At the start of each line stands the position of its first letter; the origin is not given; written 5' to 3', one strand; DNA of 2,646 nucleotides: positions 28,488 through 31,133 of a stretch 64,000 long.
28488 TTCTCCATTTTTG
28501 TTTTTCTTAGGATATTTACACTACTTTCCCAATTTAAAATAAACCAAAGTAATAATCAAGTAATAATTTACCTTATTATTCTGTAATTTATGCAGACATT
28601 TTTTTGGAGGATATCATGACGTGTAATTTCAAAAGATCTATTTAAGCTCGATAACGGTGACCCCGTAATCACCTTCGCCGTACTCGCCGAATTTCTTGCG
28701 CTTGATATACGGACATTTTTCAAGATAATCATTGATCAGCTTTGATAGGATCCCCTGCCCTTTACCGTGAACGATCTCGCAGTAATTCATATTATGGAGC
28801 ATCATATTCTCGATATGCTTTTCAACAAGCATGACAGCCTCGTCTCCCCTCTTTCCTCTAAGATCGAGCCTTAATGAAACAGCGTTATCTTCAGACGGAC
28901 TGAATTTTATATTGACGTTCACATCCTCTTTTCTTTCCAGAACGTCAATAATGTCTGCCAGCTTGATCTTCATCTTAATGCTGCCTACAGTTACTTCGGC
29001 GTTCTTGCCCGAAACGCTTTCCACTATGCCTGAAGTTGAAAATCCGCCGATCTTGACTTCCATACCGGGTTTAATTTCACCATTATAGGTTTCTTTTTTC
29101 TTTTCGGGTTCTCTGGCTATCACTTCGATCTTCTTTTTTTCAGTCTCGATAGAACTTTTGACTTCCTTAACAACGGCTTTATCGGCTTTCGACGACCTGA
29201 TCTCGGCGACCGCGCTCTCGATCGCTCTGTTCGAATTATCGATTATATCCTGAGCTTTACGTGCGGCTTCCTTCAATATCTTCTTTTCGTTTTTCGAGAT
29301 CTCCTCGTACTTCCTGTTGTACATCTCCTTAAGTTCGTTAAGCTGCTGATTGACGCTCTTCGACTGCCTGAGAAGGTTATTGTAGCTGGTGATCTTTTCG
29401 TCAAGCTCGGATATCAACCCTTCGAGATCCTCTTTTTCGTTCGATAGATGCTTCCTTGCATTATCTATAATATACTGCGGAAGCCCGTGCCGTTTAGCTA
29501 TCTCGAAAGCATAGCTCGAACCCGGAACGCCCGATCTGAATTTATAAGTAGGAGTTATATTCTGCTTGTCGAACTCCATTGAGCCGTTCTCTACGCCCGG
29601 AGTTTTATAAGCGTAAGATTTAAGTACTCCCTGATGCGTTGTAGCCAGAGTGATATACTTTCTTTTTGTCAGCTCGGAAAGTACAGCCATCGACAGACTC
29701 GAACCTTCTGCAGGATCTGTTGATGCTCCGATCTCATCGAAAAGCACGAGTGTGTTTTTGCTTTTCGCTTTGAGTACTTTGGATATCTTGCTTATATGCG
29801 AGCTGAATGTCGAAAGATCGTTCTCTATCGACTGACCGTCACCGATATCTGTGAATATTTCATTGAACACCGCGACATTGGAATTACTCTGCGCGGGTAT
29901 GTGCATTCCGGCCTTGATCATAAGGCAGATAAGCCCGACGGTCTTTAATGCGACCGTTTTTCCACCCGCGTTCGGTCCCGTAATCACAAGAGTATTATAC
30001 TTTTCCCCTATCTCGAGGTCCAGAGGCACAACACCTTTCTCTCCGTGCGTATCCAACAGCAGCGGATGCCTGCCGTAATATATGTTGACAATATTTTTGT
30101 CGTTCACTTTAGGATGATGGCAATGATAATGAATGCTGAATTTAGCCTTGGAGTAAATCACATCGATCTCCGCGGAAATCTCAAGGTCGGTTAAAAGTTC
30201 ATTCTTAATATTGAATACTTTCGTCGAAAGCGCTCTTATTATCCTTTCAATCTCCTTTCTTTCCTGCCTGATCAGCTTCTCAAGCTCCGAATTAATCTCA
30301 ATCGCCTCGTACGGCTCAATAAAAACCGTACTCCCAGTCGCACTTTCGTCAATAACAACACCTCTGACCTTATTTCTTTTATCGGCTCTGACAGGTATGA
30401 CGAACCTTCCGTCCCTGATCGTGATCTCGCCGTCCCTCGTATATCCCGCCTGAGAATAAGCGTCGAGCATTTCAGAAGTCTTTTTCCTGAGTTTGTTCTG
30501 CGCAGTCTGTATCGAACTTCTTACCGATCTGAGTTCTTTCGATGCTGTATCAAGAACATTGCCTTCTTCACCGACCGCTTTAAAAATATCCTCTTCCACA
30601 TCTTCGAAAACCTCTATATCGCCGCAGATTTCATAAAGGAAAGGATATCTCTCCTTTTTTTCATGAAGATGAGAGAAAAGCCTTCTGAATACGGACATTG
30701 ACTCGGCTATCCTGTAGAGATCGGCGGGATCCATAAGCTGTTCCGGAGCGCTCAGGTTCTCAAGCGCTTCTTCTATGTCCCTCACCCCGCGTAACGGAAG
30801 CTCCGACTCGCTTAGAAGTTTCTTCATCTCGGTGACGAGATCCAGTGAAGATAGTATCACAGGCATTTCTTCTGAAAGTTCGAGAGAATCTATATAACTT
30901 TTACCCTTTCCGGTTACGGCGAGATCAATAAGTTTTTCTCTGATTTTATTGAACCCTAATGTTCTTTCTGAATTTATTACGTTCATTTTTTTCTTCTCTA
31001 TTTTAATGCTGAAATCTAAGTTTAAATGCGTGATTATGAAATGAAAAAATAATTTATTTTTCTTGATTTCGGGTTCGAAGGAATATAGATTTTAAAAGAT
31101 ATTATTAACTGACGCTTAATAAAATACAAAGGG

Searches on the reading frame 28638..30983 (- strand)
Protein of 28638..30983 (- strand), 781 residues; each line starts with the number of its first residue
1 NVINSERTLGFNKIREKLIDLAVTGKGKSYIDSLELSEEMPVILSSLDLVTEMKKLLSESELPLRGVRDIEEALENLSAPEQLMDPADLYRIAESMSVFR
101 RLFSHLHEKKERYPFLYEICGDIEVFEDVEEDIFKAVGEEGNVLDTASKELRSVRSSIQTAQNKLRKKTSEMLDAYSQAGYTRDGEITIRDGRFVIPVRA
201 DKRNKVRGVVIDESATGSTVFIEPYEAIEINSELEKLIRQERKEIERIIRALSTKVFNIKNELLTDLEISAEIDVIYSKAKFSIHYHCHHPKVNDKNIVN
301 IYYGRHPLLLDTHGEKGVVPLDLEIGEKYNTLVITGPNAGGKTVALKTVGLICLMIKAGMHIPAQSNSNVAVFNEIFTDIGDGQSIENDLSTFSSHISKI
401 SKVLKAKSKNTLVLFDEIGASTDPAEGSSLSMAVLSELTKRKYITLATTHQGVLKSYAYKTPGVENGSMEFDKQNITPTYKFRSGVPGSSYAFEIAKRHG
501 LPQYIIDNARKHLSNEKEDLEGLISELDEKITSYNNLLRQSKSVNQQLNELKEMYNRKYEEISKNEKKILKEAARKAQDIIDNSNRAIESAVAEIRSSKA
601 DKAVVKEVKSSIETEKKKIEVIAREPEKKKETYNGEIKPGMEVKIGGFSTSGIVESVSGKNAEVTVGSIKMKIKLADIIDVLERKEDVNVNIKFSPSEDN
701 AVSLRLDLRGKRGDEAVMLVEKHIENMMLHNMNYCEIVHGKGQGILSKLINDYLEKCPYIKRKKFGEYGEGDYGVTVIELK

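Call 11: find_related_loci(query=window:28638-30983:-, collection=genome_contigs, flank=10000)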
Query window:28638-30983:- (781 aa) in genome_contigs; peptide patterns used: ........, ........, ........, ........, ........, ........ (x = any residue, [..] = any of these).
65 stretches matched a pattern; 6 encode a relative of the query (tblastn E <= 1e-3); 6 distinct loci.
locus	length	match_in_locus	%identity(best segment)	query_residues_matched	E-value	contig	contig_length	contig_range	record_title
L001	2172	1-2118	84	76-781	0e+0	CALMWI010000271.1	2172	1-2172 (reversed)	MAG TPA_asm: uncultured bacterium isolate SRR8868559_bin.84_CONCOCT_v1.1_MAG genome assembly, contig: ERZ1645192.63640,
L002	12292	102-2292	87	4-781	0e+0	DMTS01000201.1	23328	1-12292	MAG TPA_asm: Candidatus Delongbacteria bacterium isolate UBA12480 contig_42396, whole genome shotgun sequence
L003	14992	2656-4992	30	16-780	9e-102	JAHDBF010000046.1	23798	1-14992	MAG: Saprospiraceae bacterium isolate MAG-104 RZ_5960, whole genome shotgun sequence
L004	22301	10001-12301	31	2-762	2e-92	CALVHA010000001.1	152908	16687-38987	MAG: Candidatus Gastranaerophilales bacterium isolate BRZ_E__bin22 genome assembly, contig: BRZ_E__NODE_103_length_15290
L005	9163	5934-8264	72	5-781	0e+0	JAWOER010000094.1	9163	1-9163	MAG: Candidatus Delongbacteria bacterium isolate BLK5-3.bin.47 k191_2618483, whole genome shotgun sequence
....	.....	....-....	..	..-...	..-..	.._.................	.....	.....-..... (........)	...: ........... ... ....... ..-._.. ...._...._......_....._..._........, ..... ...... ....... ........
